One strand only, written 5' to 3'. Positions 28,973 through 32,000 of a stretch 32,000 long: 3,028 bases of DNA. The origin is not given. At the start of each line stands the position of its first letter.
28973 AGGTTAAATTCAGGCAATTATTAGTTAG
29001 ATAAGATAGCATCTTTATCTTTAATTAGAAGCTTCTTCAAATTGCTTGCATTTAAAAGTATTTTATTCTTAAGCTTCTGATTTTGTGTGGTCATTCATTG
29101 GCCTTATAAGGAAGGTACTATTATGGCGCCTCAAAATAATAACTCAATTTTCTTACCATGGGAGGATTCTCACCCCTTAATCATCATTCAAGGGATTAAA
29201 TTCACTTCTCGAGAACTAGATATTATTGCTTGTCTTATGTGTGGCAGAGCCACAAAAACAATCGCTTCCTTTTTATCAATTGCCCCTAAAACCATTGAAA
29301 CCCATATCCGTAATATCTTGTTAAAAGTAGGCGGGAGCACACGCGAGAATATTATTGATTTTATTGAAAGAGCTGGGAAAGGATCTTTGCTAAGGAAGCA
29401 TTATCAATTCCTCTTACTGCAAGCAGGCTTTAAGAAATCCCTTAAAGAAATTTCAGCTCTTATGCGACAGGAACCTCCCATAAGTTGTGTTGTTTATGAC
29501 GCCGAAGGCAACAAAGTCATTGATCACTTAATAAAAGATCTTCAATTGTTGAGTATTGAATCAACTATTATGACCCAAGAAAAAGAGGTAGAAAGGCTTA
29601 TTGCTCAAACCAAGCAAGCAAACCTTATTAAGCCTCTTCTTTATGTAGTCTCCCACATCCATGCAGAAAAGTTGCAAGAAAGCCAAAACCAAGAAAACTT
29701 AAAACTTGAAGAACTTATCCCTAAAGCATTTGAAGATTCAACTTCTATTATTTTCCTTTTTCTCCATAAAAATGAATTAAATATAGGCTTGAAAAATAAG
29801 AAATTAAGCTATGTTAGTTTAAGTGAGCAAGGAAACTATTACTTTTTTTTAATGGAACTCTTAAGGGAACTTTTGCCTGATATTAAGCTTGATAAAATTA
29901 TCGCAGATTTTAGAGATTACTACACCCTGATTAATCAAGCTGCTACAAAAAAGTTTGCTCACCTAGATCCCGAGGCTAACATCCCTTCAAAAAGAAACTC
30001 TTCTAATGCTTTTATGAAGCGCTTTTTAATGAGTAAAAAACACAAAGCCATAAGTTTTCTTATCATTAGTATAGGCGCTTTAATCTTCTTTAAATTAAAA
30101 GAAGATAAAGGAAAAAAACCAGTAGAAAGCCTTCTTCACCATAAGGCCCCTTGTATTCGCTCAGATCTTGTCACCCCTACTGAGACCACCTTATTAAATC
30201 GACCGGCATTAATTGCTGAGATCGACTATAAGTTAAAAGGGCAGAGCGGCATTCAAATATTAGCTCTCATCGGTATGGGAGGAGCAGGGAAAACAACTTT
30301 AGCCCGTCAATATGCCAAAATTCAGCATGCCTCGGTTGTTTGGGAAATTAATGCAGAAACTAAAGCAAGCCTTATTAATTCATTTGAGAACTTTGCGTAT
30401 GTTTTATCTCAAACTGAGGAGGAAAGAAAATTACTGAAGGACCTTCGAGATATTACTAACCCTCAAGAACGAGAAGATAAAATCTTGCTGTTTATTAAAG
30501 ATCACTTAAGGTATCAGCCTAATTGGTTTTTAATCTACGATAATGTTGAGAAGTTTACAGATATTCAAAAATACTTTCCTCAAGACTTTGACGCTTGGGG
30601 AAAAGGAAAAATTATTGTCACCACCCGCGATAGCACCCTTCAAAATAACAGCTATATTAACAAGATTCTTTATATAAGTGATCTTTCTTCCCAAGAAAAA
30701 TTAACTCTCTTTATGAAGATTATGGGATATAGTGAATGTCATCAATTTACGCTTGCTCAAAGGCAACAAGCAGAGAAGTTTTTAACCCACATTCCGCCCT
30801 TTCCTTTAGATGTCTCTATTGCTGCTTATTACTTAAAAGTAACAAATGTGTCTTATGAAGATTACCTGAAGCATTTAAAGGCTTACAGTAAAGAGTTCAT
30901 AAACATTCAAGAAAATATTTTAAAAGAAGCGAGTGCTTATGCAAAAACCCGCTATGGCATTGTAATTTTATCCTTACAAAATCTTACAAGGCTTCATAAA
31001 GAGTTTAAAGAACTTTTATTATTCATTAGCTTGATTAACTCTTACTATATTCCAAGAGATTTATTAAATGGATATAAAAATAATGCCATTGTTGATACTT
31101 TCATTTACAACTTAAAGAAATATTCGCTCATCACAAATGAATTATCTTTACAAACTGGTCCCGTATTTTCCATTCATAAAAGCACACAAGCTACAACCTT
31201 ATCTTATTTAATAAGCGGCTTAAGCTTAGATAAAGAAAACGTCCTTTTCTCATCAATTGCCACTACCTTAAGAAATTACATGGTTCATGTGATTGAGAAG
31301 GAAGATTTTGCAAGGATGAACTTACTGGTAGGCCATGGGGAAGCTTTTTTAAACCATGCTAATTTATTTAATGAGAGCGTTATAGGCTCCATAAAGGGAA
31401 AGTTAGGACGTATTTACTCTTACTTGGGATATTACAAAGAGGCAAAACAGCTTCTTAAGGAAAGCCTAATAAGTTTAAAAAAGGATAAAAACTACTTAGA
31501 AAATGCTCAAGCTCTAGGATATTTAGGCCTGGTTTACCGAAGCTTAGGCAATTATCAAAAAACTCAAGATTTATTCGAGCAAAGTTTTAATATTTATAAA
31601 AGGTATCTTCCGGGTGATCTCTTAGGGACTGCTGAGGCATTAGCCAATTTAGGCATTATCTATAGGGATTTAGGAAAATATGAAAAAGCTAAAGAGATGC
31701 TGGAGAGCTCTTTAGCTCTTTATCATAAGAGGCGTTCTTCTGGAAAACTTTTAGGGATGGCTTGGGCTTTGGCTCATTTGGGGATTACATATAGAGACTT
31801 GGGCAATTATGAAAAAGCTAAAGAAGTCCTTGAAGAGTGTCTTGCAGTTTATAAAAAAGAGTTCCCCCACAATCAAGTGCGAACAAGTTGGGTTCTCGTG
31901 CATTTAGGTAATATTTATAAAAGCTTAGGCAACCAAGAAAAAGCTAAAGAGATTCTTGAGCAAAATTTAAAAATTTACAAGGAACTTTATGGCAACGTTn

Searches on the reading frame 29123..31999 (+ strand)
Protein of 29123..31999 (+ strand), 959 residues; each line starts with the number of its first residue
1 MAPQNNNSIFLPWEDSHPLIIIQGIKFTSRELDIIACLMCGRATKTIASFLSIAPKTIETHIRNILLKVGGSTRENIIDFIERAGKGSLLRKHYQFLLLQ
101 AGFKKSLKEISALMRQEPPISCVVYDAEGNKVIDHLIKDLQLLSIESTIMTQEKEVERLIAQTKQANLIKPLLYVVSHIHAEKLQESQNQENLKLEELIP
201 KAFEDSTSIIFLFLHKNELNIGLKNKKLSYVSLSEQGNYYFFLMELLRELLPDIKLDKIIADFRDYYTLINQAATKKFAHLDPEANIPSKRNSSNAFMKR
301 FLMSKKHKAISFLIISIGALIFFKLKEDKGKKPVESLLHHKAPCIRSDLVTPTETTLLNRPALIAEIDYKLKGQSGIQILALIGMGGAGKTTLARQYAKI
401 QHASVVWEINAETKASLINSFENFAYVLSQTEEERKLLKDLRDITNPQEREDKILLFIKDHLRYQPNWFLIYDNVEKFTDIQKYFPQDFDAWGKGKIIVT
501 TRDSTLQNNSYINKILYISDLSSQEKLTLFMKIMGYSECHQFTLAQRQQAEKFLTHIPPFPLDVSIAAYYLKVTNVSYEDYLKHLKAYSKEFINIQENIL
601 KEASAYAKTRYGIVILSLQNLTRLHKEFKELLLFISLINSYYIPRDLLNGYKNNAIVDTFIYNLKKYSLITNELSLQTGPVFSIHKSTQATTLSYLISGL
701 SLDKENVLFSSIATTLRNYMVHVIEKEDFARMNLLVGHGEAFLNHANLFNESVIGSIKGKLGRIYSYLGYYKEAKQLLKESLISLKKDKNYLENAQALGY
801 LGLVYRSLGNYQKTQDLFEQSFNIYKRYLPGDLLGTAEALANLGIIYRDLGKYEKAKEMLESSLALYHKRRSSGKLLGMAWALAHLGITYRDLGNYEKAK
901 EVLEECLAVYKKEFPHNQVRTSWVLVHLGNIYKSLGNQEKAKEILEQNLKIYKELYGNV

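Call 87: search_protein_families(library=pfam, proteins=[window:29123-31999:+], max_evalue=0.001)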
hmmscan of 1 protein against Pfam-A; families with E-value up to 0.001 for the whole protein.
window:29123-31999:+ (959 aa): 18 families
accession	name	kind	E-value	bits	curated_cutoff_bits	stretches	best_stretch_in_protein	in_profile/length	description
PF13424.12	TPR_12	-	2.7e-35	120.8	30.1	2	795-867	3-75/77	Tetratricopeptide repeat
PF13374.12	TPR_10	-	3.1e-31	106.9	27.5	3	880-914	2-36/42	Tetratricopeptide repeat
PF13181.12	TPR_8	-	1.8e-19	68.6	25.7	2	883-909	4-30/34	Tetratricopeptide repeat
PF07719.23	TPR_2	-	2e-17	62.2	27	2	837-867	1-31/34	Tetratricopeptide repeat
PF13176.12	TPR_7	-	2.1e-16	59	27.9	0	839-870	1-32/36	Tetratricopeptide repeat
PF00515.34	TPR_1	-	2.6e-16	59.1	27.8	2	837-868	1-32/34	Tetratricopeptide repeat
PF13428.12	TPR_14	-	5.5e-12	45.6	23.5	0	881-912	2-33/44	Tetratricopeptide repeat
PF00931.28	NB-ARC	-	7.8e-12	45.4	23.5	1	364-586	5-222/248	NB-ARC domain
PF00196.25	GerE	-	7e-11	42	23.5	1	27-78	3-54/57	Bacterial regulatory proteins, luxR family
PF13174.12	TPR_6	-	5.2e-10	39.7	26.3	0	885-910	5-30/33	Tetratricopeptide repeat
PF17874.7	TPR_MalT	-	6.7e-10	39.2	45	1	835-955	38-155/336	MalT-like TPR region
PF24885.1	TPR_NPHP3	-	5e-09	36.3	100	1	752-872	96-218/239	Nephrocystin-3 TPR domain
PF14559.12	TPR_19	-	2.2e-07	31.5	25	0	892-947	3-50/68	Tetratricopeptide repeat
PF13431.12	TPR_17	-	2.6e-06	27.7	24.4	0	837-857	13-33/34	Tetratricopeptide repeat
PF07721.20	TPR_4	-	3.3e-06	27.6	27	0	880-905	1-26/26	Tetratricopeptide repeat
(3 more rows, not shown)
